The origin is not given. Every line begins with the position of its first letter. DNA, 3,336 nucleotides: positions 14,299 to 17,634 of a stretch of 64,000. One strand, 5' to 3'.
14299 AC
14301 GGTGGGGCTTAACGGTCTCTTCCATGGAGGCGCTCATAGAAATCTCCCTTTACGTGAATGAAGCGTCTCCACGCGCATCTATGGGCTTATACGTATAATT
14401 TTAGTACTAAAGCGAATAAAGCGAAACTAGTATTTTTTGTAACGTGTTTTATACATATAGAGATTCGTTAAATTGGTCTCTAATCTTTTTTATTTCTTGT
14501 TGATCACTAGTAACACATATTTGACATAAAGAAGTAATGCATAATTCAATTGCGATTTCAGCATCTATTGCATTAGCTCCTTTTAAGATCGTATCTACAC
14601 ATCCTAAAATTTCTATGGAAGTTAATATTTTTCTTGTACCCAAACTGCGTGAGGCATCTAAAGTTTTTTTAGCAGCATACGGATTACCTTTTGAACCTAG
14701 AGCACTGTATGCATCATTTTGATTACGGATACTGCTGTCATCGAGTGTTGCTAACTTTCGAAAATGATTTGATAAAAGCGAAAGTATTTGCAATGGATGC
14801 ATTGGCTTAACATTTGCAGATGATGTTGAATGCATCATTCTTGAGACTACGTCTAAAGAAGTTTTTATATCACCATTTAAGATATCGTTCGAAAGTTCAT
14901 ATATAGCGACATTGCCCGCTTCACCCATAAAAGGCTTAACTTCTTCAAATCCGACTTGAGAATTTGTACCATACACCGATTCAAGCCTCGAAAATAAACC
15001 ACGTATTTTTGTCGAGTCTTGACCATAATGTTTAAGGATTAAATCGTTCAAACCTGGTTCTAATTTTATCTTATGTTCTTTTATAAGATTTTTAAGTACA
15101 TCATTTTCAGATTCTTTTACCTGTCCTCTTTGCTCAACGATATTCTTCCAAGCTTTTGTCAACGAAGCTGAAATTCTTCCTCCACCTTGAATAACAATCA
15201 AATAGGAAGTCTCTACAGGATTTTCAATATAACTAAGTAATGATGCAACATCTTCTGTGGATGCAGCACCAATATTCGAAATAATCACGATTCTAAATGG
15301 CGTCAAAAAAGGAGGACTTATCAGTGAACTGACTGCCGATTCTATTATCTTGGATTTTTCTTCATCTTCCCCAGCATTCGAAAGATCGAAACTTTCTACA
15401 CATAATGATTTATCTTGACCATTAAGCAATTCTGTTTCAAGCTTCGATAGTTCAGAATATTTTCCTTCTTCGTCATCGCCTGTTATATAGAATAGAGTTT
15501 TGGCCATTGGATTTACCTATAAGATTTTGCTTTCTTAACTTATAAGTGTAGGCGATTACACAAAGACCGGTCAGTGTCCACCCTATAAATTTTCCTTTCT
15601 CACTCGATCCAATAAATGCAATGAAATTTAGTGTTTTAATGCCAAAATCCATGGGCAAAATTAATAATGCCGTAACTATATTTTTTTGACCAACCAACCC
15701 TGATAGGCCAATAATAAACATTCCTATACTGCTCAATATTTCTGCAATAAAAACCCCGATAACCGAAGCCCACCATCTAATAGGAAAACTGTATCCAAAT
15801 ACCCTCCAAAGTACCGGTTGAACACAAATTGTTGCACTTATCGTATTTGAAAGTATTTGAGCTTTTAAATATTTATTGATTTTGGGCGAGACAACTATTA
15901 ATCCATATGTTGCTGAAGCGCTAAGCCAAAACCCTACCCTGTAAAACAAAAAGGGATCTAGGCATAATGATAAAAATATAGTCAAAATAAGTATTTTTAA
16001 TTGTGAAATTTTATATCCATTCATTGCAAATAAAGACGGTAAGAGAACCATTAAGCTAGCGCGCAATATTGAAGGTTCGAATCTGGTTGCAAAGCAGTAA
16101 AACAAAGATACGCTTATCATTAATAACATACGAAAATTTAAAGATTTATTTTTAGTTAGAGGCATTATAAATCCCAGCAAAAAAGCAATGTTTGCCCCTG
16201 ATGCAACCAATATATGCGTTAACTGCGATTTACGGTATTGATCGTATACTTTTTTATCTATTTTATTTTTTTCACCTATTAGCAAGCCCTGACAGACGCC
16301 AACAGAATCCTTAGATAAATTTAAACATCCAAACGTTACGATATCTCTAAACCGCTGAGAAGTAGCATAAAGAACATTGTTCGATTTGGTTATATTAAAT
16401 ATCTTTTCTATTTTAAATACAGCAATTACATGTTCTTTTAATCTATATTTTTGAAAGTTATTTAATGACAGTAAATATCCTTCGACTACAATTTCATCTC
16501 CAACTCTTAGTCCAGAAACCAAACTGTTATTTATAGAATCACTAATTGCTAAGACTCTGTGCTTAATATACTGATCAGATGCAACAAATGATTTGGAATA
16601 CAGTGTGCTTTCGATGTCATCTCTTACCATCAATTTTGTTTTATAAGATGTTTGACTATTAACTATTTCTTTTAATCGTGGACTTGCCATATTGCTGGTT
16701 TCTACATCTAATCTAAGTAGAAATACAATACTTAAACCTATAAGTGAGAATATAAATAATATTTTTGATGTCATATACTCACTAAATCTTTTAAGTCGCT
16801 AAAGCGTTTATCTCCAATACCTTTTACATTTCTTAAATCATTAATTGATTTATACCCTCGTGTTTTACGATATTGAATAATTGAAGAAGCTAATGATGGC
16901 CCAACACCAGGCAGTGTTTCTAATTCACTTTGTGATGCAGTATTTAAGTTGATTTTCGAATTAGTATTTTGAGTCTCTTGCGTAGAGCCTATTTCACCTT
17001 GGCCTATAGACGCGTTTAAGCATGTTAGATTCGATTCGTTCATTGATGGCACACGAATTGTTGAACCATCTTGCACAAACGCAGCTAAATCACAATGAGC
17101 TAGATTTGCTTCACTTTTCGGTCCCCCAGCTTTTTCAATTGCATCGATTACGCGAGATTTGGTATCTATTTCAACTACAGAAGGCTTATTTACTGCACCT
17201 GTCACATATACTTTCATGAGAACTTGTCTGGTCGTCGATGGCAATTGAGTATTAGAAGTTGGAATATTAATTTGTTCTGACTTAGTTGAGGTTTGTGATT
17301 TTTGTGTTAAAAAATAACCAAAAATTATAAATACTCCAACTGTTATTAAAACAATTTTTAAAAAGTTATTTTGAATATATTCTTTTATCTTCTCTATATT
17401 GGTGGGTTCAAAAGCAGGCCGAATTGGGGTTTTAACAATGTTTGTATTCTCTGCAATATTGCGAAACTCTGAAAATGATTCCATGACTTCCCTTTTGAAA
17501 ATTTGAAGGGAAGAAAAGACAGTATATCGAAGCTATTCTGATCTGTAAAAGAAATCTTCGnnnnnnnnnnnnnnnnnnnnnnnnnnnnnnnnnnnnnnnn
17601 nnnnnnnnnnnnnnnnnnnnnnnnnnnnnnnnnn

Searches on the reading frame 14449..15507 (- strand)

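Call 55: search_protein_families(library=pfam, proteins=[window:14449-15507:-], max_evalue=0.001)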
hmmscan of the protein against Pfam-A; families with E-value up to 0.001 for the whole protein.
window:14449-15507:- (352 aa): 2 families
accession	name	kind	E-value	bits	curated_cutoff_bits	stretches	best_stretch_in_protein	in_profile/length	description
PF21694.2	DNA_pol3_delta_C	-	1.9e-08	34.8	27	1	202-326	4-120/121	DNA polymerase III delta subunit, C-terminal domain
PF06144.19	DNA_pol3_delta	-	0.0004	20.8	21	0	8-113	3-105/124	DNA polymerase III, delta subunit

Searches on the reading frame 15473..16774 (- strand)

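Call 55: search_protein_families(library=pfam, proteins=[window:15473-16774:-], max_evalue=0.001)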
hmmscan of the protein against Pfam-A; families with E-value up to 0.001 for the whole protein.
window:15473-16774:- (433 aa): 1 family
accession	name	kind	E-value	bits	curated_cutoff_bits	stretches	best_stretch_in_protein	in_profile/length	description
PF03772.21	Competence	-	1.6e-36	126.5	23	1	164-410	1-256/270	Competence protein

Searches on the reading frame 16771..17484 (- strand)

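Call 55: search_protein_families(library=pfam, proteins=[window:16771-17484:-], max_evalue=0.001)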
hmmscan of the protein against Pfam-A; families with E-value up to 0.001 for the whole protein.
window:16771-17484:- (237 aa): 7 families
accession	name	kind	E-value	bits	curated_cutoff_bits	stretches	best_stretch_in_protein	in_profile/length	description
PF12836.13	HHH_3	-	7.9e-19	68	27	1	175-235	3-64/65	Helix-hairpin-helix motif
PF10531.15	SLBB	-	1.2e-13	51.1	27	1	91-145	1-54/55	SLBB domain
PF00633.29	HHH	-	8.3e-10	38.4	24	1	178-205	3-30/30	Helix-hairpin-helix motif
PF22461.2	SLBB_2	-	1.4e-08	35.2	27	1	91-129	2-42/79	SLBB domain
PF03934.19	T2SSK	-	2.1e-05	25.2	24.2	1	178-225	1-49/63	Type II secretion system (T2SS), protein K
PF06514.17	PsbU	-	0.00015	22.1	24.5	1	170-231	7-65/93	Photosystem II 12 kDa extrinsic protein (PsbU)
PF12826.13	HHH_2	-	0.00082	19.9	27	0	179-209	28-58/64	Helix-hairpin-helix motif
